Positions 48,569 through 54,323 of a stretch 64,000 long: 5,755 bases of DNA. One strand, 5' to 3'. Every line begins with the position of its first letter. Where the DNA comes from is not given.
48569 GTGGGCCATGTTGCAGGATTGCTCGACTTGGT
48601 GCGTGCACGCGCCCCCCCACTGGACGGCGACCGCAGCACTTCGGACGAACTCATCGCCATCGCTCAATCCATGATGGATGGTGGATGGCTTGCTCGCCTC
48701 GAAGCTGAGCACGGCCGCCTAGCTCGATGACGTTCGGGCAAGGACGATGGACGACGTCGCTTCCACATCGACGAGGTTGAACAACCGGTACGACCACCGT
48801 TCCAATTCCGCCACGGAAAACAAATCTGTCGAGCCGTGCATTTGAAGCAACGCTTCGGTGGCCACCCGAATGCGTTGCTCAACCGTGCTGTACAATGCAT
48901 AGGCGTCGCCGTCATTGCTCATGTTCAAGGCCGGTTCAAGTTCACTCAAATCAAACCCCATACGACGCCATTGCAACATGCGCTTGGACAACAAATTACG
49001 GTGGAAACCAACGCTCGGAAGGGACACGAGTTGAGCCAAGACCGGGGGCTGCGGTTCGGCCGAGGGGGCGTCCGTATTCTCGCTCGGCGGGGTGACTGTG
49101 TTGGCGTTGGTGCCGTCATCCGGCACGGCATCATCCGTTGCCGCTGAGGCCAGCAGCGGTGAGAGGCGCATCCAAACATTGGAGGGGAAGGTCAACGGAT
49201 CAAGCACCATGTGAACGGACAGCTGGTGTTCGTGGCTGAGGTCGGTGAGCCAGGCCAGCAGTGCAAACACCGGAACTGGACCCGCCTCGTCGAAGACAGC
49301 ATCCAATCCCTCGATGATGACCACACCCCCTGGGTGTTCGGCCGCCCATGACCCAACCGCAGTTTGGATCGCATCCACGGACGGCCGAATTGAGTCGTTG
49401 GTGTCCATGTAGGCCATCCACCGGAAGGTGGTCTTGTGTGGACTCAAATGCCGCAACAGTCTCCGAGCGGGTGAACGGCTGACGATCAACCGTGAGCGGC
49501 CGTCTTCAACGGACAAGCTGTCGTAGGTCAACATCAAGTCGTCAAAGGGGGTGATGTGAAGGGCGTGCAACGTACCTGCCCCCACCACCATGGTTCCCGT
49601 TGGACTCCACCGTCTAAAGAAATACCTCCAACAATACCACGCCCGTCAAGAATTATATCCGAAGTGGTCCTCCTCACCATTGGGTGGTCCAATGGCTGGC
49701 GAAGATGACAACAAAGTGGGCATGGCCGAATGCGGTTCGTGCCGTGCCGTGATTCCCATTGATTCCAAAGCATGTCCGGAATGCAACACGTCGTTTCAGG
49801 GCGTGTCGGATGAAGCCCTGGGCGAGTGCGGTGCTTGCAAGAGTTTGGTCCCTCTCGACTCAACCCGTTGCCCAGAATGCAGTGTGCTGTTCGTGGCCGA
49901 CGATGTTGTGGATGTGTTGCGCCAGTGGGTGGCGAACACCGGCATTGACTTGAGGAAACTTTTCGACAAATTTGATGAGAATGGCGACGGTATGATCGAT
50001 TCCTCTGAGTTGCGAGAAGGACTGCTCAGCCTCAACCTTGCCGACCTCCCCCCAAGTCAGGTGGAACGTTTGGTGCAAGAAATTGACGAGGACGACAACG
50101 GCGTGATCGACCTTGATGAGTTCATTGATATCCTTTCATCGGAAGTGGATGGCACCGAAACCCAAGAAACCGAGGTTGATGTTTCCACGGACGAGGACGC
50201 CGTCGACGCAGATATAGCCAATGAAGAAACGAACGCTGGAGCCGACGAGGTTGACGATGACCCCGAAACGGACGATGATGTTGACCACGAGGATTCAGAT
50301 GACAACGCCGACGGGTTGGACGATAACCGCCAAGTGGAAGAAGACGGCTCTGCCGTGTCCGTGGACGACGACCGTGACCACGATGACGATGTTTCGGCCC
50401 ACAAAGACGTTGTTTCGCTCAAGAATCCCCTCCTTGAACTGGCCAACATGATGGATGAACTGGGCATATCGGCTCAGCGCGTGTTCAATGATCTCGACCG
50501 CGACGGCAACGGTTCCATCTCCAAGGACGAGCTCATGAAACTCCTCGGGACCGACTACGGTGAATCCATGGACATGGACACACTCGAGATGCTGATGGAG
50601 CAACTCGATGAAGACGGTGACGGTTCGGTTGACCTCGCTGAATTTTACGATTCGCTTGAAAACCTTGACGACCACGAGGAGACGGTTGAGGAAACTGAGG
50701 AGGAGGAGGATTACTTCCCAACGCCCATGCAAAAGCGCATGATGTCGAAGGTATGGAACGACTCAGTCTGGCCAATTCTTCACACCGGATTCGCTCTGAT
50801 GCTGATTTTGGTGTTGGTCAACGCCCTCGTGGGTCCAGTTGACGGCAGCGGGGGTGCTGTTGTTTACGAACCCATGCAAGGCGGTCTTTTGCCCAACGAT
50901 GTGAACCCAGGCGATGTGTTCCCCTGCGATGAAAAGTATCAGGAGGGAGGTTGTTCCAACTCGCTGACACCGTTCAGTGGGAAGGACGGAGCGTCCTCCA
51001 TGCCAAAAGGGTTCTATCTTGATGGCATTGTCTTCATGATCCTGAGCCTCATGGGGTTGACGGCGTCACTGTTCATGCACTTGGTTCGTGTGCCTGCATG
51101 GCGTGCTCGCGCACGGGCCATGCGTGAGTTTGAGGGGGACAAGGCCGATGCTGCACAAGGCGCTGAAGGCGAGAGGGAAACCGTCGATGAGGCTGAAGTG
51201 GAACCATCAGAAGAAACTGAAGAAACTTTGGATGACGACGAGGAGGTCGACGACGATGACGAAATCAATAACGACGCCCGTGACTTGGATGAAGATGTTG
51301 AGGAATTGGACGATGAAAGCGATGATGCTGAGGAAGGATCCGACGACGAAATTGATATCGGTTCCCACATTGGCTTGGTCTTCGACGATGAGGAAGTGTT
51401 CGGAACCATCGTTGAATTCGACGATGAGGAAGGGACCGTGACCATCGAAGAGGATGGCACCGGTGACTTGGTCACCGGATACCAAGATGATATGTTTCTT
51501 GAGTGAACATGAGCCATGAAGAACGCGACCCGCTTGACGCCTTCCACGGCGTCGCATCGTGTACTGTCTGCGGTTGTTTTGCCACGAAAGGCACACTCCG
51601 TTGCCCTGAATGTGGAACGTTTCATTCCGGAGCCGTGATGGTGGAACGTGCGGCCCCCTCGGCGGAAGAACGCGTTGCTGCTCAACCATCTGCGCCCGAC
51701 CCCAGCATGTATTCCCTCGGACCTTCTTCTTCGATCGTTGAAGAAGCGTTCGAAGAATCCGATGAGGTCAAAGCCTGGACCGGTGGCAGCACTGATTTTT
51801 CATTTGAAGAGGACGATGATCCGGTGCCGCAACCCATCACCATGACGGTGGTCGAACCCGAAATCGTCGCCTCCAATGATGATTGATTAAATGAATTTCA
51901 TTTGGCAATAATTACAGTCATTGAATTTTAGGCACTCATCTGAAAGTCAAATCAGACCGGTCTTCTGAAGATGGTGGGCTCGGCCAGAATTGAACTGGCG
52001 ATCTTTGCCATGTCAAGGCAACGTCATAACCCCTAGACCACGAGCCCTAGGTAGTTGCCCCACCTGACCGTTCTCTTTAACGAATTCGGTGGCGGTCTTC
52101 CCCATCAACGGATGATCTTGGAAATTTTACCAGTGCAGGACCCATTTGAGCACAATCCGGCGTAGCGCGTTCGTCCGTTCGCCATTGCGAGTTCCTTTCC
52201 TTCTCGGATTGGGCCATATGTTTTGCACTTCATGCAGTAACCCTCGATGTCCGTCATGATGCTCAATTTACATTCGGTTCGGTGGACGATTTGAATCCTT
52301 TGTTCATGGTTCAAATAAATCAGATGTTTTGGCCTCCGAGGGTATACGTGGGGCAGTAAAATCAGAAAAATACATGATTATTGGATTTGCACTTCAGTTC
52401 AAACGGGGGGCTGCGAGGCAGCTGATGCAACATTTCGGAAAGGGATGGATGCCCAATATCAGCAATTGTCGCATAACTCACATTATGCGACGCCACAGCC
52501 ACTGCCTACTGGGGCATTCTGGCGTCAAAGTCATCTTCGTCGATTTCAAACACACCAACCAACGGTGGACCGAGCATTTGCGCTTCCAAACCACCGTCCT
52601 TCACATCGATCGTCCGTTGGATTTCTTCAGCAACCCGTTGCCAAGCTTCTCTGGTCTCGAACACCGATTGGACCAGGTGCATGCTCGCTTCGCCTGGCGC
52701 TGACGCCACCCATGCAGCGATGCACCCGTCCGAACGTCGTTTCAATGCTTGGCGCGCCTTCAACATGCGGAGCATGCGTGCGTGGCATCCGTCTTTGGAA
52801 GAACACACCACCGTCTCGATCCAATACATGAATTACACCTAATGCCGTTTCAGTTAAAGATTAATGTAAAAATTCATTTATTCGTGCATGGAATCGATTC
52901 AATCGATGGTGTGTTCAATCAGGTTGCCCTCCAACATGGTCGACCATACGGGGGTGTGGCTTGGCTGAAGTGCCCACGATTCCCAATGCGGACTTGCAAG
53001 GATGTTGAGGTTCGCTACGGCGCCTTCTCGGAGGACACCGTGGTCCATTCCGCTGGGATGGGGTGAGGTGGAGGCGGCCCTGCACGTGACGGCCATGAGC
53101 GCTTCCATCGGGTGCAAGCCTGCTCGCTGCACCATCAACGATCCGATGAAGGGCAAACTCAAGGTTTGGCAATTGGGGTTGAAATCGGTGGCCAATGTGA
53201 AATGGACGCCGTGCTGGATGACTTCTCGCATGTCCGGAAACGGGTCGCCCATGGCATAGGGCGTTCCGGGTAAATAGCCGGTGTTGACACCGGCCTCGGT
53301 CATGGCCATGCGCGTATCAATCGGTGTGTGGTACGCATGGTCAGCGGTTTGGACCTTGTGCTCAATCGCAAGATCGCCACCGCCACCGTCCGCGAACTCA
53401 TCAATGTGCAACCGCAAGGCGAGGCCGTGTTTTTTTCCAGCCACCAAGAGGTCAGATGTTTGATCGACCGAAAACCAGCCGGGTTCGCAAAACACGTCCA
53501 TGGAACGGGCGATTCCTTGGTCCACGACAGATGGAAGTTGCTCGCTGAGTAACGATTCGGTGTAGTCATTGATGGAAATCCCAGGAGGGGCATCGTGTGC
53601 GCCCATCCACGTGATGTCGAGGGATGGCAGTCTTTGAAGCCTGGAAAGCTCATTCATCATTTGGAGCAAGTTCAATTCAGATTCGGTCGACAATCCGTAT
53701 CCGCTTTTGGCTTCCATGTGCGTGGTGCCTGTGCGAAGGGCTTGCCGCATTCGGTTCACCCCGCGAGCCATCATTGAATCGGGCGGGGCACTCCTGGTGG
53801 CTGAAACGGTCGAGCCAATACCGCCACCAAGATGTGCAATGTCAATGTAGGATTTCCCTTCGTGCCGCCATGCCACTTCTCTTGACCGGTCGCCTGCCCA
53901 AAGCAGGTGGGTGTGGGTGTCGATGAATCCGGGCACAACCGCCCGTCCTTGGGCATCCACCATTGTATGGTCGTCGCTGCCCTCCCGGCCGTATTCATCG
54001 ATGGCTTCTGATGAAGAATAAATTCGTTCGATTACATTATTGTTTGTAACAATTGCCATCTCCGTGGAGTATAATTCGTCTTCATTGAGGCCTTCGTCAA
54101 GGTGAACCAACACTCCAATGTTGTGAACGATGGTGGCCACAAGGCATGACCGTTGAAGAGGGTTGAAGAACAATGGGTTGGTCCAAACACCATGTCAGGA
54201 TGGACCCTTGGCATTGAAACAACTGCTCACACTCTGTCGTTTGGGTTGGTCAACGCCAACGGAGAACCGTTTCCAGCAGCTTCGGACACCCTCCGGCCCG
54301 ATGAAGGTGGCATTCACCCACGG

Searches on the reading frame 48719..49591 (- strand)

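Call 11: search_protein_families(library=pfam, proteins=[window:48719-49591:-], max_evalue=0.001)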
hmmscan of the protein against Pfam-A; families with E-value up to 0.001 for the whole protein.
window:48719-49591:- (290 aa): 1 family
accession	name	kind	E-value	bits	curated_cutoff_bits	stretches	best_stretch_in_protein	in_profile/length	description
PF05763.18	DUF835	-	1.2e-06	28.8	33.1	1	29-143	17-132/136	Protein of unknown function (DUF835)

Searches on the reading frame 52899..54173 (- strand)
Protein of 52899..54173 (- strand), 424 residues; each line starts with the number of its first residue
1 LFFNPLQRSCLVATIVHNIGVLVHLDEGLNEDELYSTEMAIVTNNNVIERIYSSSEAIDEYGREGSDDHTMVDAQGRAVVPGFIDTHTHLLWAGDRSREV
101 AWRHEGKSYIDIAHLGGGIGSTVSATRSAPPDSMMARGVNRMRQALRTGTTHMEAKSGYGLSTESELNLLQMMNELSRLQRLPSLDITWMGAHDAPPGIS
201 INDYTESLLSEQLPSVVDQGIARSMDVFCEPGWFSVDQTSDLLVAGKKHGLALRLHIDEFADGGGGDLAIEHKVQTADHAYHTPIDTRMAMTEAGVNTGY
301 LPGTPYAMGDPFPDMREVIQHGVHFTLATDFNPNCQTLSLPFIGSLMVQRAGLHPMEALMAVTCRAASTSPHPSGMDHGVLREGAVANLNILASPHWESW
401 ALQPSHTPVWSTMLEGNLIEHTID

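Call 11: search_protein_families(library=pfam, proteins=[window:52899-54173:-], max_evalue=0.001)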
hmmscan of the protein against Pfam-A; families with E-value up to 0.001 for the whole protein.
window:52899-54173:- (424 aa): 2 families
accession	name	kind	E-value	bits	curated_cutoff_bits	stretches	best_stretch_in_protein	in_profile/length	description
PF07969.17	Amidohydro_3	-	4.1e-13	50.1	29.7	2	71-104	2-35/472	Amidohydrolase family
PF01979.26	Amidohydro_1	-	2.7e-08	33.9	25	0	79-152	2-52/345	Amidohydrolase family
